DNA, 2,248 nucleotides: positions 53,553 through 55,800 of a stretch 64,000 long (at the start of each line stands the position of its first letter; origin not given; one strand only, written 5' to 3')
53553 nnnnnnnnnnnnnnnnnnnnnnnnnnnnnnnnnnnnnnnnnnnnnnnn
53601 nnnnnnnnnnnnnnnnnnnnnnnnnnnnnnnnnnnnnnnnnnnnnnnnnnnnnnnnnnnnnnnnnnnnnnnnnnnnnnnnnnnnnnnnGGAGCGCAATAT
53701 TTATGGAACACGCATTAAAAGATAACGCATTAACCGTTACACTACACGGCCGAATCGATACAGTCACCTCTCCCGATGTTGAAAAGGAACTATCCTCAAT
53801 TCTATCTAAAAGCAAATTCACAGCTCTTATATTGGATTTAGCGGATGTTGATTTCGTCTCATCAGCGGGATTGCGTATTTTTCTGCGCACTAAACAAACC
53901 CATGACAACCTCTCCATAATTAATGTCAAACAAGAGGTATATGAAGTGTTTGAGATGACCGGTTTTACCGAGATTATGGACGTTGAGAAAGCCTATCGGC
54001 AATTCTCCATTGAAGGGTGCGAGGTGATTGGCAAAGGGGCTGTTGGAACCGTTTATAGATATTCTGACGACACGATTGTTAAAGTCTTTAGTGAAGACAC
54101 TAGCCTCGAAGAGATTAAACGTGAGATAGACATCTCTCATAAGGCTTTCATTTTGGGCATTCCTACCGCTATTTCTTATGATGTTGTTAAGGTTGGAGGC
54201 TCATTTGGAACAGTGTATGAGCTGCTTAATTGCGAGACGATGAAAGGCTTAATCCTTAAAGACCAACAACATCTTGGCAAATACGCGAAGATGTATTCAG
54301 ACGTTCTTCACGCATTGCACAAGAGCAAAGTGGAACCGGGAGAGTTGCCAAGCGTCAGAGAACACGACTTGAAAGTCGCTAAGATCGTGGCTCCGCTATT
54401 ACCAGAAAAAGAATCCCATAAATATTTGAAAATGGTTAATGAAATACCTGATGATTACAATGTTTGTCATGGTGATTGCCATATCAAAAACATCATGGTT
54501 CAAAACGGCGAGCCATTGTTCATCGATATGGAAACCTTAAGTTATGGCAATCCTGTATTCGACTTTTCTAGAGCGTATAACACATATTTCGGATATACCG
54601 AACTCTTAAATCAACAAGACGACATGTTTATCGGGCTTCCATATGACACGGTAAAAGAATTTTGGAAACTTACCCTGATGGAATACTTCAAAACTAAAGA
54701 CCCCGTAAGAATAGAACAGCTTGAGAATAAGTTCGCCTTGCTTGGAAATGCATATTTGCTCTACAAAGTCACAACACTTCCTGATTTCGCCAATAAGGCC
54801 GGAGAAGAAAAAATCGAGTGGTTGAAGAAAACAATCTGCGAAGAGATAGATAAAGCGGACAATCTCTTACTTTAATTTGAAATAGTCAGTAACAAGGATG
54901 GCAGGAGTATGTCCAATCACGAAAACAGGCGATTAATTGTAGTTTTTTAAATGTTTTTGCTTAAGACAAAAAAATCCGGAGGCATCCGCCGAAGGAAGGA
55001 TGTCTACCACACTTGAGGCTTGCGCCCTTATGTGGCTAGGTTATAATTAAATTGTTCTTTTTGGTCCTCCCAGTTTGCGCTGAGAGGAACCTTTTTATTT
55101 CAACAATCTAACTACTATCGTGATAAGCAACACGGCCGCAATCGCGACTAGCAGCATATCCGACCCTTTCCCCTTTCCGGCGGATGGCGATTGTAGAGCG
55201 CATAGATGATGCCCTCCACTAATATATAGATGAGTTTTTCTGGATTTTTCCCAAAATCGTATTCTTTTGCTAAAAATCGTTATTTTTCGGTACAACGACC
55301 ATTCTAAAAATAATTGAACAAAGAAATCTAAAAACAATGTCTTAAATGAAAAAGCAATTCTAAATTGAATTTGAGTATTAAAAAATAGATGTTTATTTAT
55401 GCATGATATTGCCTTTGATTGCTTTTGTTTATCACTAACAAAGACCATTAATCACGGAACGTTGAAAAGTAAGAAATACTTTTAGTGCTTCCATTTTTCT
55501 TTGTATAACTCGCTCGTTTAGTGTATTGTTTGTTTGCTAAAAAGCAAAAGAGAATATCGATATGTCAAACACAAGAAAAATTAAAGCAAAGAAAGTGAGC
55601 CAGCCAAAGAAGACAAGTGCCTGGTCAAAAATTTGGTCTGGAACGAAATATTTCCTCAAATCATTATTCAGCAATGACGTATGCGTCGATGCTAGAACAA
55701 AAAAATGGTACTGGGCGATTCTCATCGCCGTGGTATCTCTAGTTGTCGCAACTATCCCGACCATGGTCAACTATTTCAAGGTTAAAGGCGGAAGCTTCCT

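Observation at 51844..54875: Sigma-less partner-switching pair: phosphatase and kinase fused in one membrane protein, STAS fused to an APH/choline-kinase-like output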

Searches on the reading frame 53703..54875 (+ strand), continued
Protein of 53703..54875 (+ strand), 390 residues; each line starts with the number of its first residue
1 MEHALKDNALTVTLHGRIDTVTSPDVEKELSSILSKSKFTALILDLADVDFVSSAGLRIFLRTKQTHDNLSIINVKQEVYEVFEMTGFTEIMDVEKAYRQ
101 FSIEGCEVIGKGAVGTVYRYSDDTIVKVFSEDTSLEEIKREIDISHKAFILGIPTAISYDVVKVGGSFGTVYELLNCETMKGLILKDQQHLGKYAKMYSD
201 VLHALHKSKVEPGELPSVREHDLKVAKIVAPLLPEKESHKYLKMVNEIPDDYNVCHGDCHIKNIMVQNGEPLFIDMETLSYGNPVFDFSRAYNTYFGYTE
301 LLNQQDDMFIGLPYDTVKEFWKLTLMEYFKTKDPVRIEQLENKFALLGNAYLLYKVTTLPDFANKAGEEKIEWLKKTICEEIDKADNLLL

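Call 37: fold_search(model_id=the predicted structure, library=pdb)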
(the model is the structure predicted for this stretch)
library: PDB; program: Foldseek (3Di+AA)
matches with E <= 10: 1992; with E <= 0.001: 1224
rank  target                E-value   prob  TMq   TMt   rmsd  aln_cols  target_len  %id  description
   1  4ej7_A                5.0e-10  1.00  0.36  0.50  10.2       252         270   15  Crystal structure of the aminoglycoside phosphotransferase APH(3')-Ia, ATP-bound (released 2012-04-18)
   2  2pul_B                5.3e-10  1.00  0.39  0.41   9.1       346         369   15  Structures of 5-methylthioribose kinase reveal substrate specificity and unusual mode of nucleotide binding (released 2007-05-22)
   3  1nd4_A                6.0e-10  1.00  0.37  0.52   7.2       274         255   18  Crystal structure of aminoglycoside-3'-phosphotransferase-IIa (released 2003-09-16)
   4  9qos_B                6.3e-10  1.00  0.38  0.53   7.3       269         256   18  APH(3')-IIb with an inhibitor (released 2026-02-11)
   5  9qoy_A                6.7e-10  1.00  0.40  0.55   7.0       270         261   19  Pseudomonas aeruginosa APH(3")-IIb - Wild Type (released 2026-04-08)
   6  3uzr                  6.7e-10  1.00  0.46  0.57   7.5       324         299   16  Crystal structure of aminoglycoside phosphotransferase APH(2'')-Ib, apo form (released 2011-12-21)
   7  4fev_C                9.5e-10  1.00  0.35  0.50  10.5       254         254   14  Crystal structure of the aminoglycoside phosphotransferase APH(3')-Ia, with substrate kanamycin and small molecule inh (released 2012-06-20)
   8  4dca                  1.0e-09  1.00  0.46  0.57   7.5       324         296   16  Crystal structure of aminoglycoside phosphotransferase APH(2'')-Ib, ADP-bound (released 2012-02-01)
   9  4ej7_C                1.2e-09  1.00  0.35  0.48  10.4       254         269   14  Crystal structure of the aminoglycoside phosphotransferase APH(3')-Ia, ATP-bound (released 2012-04-18)
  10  9qos_A                1.4e-09  1.00  0.39  0.55   7.1       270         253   18  APH(3')-IIb with an inhibitor (released 2026-02-11)
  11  4feu_A                2.0e-09  1.00  0.34  0.49  10.4       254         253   13  Crystal structure of the aminoglycoside phosphotransferase APH(3')-Ia, with substrate kanamycin and small molecule inh (released 2012-06-20)
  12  3ham_A                2.1e-09  1.00  0.43  0.53   7.9       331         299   16  Structure of the gentamicin-APH(2")-IIa complex (released 2009-07-28)
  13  2pu8_A                2.4e-09  1.00  0.38  0.40   9.2       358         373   15  Structures of 5-methylthioribose kinase reveal substrate specificity and unusual mode of nucleotide binding (released 2007-05-22)
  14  4gkh_D                2.5e-09  1.00  0.39  0.54   6.7       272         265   12  Crystal structure of the aminoglycoside phosphotransferase APH(3')-Ia, with substrate kanamycin and small molecule inh (released 2012-09-05)
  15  4fev_A                2.7e-09  1.00  0.40  0.55   6.8       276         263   13  Crystal structure of the aminoglycoside phosphotransferase APH(3')-Ia, with substrate kanamycin and small molecule inh (released 2012-06-20)
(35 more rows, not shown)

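Call 41: search_protein_families(library=padloc, proteins=[window:53703-54875:+, L028:4662-5240:+], max_evalue=0.01)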
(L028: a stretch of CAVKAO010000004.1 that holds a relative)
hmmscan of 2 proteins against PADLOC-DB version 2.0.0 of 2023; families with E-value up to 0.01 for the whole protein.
window:53703-54875:+ (390 aa): 0 families

L028:4662-5240:+ (192 aa): 0 families

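Call 51: search_solved_structures(query=A1, max_evalue=1, show_alignments=0)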
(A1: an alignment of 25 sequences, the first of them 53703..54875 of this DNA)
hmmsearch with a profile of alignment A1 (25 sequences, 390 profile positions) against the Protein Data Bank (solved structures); distinct sequences matched with E-value up to 1: 46.
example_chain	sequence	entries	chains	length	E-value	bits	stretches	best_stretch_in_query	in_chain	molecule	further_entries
1th8_B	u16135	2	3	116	1.1e-11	47.6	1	2-95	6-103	Anti-sigma F factor antagonist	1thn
4hyl_A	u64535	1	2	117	3e-11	46.1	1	4-92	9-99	Stage II sporulation protein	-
1auz_A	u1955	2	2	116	3.3e-11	46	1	2-97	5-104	SPOIIAA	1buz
1tid_B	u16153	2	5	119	6.4e-11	45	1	2-95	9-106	Anti-sigma F factor antagonist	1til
1sbo_A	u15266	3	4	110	1.4e-07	34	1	6-95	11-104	Putative anti-sigma factor antagonist TM1442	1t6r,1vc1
6m36_B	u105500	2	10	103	2.7e-07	33.1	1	2-95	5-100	Anti-sigma-B factor antagonist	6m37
3w0m_A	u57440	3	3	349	3e-05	26.3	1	222-293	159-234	Hygromycin-B 4-O-kinase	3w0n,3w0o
3w0r_A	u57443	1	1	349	7.1e-05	25.1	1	222-293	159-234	Hygromycin-B 4-O-kinase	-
4qtp_A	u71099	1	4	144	0.00018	23.8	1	6-61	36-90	Anti-sigma factor antagonist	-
8ih8_A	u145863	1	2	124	0.00018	23.8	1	6-63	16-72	Anti-sigma-F factor antagonist RsfB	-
3w0q_A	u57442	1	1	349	0.00042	22.6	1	222-293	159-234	Hygromycin-B 4-O-kinase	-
3w0p_A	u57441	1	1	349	0.00054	22.2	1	222-293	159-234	Hygromycin-B 4-O-kinase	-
1h4y_A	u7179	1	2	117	0.0018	20.5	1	6-90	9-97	ANTI-SIGMA F FACTOR ANTAGONIST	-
3w0s_A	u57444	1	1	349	0.0025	20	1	222-293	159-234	Hygromycin-B 4-O-kinase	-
3tyk_A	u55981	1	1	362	0.0026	19.9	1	222-293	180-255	Hygromycin-B 4-O-kinase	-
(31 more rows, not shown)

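Call 60: search_protein_representatives(protein=window:53703-54875:+)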
Query: 390 residues. Proteins with E-value up to 0.001 (for the whole library): 7328; up to 1e-10: 1736; up to 1e-30: 610. The best 150 are listed.
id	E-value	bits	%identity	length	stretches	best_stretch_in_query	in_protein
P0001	7.3e-237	802.0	91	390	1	1-390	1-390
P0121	2.3e-96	339.7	41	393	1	3-388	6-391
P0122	4.2e-93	329.0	39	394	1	5-389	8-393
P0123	5.3e-93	328.6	45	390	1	2-354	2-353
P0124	1.4e-90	320.6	41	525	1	9-388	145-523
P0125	1.2e-89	317.6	41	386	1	6-349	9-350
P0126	1.5e-89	317.2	43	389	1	2-346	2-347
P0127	4.2e-88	312.5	41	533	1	8-388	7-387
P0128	4.0e-86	306.0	38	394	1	7-389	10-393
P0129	2.1e-85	303.6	41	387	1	1-344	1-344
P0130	2.5e-85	303.4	42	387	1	2-340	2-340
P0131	5.4e-85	302.3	41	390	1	4-348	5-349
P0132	5.2e-84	299.0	40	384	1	10-388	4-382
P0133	1.5e-83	297.5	40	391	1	6-349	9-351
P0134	5.6e-83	295.6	40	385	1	6-388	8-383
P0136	1.9e-80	287.3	40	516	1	5-371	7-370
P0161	3.1e-74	266.8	37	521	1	12-384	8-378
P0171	4.2e-71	256.6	37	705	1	10-347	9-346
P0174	7.9e-71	255.7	33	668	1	11-388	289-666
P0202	6.3e-67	242.8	36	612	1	4-371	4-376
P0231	2.9e-64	234.1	37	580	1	12-379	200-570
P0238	1.3e-63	231.9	36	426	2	4-164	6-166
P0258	7.1e-62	226.2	35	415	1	43-383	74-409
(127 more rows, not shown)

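Call 61: search_protein_families(library=pfam, proteins=[P0124, P0127, P0136, P0161, P0171, P0174, P0202, P0231, P0238, P0258], max_evalue=0.001)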
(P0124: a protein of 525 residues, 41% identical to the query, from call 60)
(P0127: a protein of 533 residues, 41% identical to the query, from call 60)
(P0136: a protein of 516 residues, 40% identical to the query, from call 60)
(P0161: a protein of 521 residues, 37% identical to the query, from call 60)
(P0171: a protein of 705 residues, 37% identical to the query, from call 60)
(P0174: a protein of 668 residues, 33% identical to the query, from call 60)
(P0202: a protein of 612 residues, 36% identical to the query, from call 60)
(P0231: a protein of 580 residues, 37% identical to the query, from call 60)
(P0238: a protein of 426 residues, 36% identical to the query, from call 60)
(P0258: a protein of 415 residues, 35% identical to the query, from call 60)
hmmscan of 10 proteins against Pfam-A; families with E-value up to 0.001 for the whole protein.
P0124 (525 aa): 4 families
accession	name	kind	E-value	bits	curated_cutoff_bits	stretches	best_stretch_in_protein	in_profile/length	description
PF13581.12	HATPase_c_2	-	5.8e-16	59.1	27.4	1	12-130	7-127/127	Histidine kinase-like ATPase domain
PF01740.26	STAS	-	1.7e-15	57.1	22.6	1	145-232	10-101/106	STAS domain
PF01636.29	APH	-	5.4e-10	39.9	23.2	1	244-431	4-214/239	Phosphotransferase enzyme family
PF13466.11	STAS_2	-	0.00011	22.7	29.2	1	150-224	3-79/80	STAS domain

P0127 (533 aa): 5 families
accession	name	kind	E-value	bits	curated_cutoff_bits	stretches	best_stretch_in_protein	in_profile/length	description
PF13581.12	HATPase_c_2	-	4.9e-20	72.3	27.4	1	405-531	2-127/127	Histidine kinase-like ATPase domain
PF01636.29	APH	-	1.8e-17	64.3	23.2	1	106-309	3-226/239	Phosphotransferase enzyme family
PF01740.26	STAS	-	8.7e-13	48.4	22.6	1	2-95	4-101/106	STAS domain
PF13466.11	STAS_2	-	9.1e-05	23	29.2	1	13-86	3-78/80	STAS domain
PF25802.1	WWC1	-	0.0003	21.2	27.8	1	359-423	2-67/135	WWC1-like, helical hairpin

P0136 (516 aa): 6 families
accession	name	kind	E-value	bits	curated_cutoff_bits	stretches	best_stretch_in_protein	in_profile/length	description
PF01636.29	APH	-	1.4e-15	58.1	23.2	1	108-294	2-210/239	Phosphotransferase enzyme family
PF01740.26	STAS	-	1.7e-14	53.9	22.6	1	6-98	5-101/106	STAS domain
PF04634.17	YezG-like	-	6.3e-07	30.1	21.7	1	360-436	44-121/146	Immunity protein YezG-like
PF13466.11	STAS_2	-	9e-06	26.2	29.2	1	14-90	1-79/80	STAS domain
PF02958.26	EcKL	-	0.00022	21.1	22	1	217-294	177-261/294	Ecdysteroid kinase-like family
PF01633.27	Choline_kinase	-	0.0004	20.2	29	0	134-336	77-245/300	Choline/ethanolamine kinase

P0161 (521 aa): 4 families
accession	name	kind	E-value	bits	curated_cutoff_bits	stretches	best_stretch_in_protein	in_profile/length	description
PF13581.12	HATPase_c_2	-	8.6e-20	71.5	27.4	1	392-513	2-127/127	Histidine kinase-like ATPase domain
PF01636.29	APH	-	4.8e-17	62.9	23.2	1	107-308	10-233/239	Phosphotransferase enzyme family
PF01740.26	STAS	-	1.1e-12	48.1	22.6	1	8-94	13-105/106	STAS domain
PF13466.11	STAS_2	-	6e-11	42.8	29.2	1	8-82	1-79/80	STAS domain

P0171 (705 aa): 4 families
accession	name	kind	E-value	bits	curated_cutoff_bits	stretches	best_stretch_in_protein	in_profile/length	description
PF01636.29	APH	-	5.5e-14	52.9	23.2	1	106-291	3-210/239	Phosphotransferase enzyme family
PF01740.26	STAS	-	8.8e-14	51.6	22.6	1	2-95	4-101/106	STAS domain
PF02811.25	PHP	-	3e-07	31.3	26.4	1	425-497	1-76/164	PHP domain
PF13466.11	STAS_2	-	1.3e-05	25.7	29.2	1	11-86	1-78/80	STAS domain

P0174 (668 aa): 7 families
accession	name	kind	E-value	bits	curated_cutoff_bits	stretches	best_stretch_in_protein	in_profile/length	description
PF24391.1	HD-CE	-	1.2e-37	130.5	27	1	39-243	1-236/263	HD-CE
PF01636.29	APH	-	8.6e-15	55.6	23.2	1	387-574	4-212/239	Phosphotransferase enzyme family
PF01740.26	STAS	-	5.4e-07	29.8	22.6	1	290-377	13-103/106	STAS domain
PF02958.26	EcKL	-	1.4e-06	28.3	22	1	510-572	193-262/294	Ecdysteroid kinase-like family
PF19974.5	TCAD9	-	6e-06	26.1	40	1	510-572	293-339/429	Ternary complex associated domain 9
PF04655.20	APH_6_hur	-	0.00019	21.3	27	1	521-595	150-225/252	Aminoglycoside/hydroxyurea antibiotic resistance kinase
PF13466.11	STAS_2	-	0.00073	20.1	29.2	0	293-367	4-79/80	STAS domain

P0202 (612 aa): 5 families
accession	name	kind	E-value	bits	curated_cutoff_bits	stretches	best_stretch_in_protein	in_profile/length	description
PF01743.26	PolyA_pol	-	1.9e-19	70.7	23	2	498-538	86-126/126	Poly A polymerase head domain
PF01636.29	APH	-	7e-12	46.1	23.2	1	110-297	3-210/239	Phosphotransferase enzyme family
PF01740.26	STAS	-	1e-10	41.7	22.6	1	6-102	7-104/106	STAS domain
PF13466.11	STAS_2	-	8e-10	39.2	29.2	1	12-91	1-79/80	STAS domain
PF19974.5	TCAD9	-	4.4e-05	23.3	40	1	232-299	270-340/429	Ternary complex associated domain 9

P0231 (580 aa): 5 families
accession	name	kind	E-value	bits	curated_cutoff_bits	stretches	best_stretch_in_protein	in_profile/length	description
PF01636.29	APH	-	1.6e-15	58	23.2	1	296-488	4-212/239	Phosphotransferase enzyme family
PF01740.26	STAS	-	6.1e-10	39.3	22.6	1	199-280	12-97/106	STAS domain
PF13466.11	STAS_2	-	0.00022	21.8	29.2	0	203-276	4-79/80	STAS domain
PF07387.17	Seadorna_VP7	-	0.00067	19.2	20.3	0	443-475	160-192/308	Seadornavirus VP7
PF19974.5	TCAD9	-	0.00094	18.9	40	0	447-485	299-337/429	Ternary complex associated domain 9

P0238 (426 aa): 4 families
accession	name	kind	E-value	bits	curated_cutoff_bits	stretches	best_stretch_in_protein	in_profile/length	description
PF01740.26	STAS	-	5.7e-18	65.1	22.6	1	3-100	2-103/106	STAS domain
PF13466.11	STAS_2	-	6.5e-10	39.5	29.2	1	14-91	1-80/80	STAS domain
PF01636.29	APH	-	1.4e-08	35.3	23.2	1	211-334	84-222/239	Phosphotransferase enzyme family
PF01633.27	Choline_kinase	-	0.0006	19.7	29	0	182-380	97-263/300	Choline/ethanolamine kinase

P0258 (415 aa): 4 families
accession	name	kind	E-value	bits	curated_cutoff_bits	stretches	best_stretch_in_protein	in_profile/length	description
PF01636.29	APH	-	1.1e-12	48.7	23.2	1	139-333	3-217/239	Phosphotransferase enzyme family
PF01740.26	STAS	-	6e-11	42.5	22.6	1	5-132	11-105/106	STAS domain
PF13466.11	STAS_2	-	1.1e-06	29.1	29.2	1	68-120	24-79/80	STAS domain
PF19974.5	TCAD9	-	0.00022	20.9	40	1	271-319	282-333/429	Ternary complex associated domain 9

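Call 66: search_protein_families(library=pfam, alignment_id=A3, max_evalue=0.00001)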
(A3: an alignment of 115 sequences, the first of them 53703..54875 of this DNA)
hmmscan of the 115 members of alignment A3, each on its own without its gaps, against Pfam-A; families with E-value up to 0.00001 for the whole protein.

A. member 1, window:53703-54875:+ (390 aa): 3 families
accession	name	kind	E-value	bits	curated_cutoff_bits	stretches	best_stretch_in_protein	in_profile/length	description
PF01740.26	STAS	-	6.6e-15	55.2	22.6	1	6-96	7-101/106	STAS domain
PF01636.29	APH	-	1.1e-14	55.2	23.2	1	107-297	3-214/239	Phosphotransferase enzyme family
PF02958.26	EcKL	-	2.4e-06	27.6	22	1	238-307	200-276/294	Ecdysteroid kinase-like family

B. families by the number of members that match (of 115 scanned): 12 families
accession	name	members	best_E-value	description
PF01740.26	STAS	114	3.6e-17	STAS domain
PF01636.29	APH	113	4e-21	Phosphotransferase enzyme family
PF13466.11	STAS_2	48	1.7e-13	STAS domain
PF02958.26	EcKL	8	2.9e-07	Ecdysteroid kinase-like family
PF19974.5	TCAD9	4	1.1e-06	Ternary complex associated domain 9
PF13581.12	HATPase_c_2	3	4.9e-20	Histidine kinase-like ATPase domain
PF01633.27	Choline_kinase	2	8.3e-06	Choline/ethanolamine kinase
PF24391.1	HD-CE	1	1.2e-37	HD-CE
PF01743.26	PolyA_pol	1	1.9e-19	Poly A polymerase head domain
PF17677.7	Glyco_hydro38C2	1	3.7e-13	Glycosyl hydrolases family 38 C-terminal beta sandwich domain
PF02811.25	PHP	1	3e-07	PHP domain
PF04634.17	YezG-like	1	6.3e-07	Immunity protein YezG-like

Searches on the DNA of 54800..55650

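Call 70: search_rna_families(source=window, start=54800, end=55650, threshold=evalue, max_evalue=1)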
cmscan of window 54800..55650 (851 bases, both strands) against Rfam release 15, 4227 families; matches with E-value up to 1: 1.
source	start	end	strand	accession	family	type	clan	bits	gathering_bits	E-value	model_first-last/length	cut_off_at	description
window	54942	55104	+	RF00557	L10_leader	Cis-reg; leader;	-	23.1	44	0.2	1-138/138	no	Ribosomal protein L10 leader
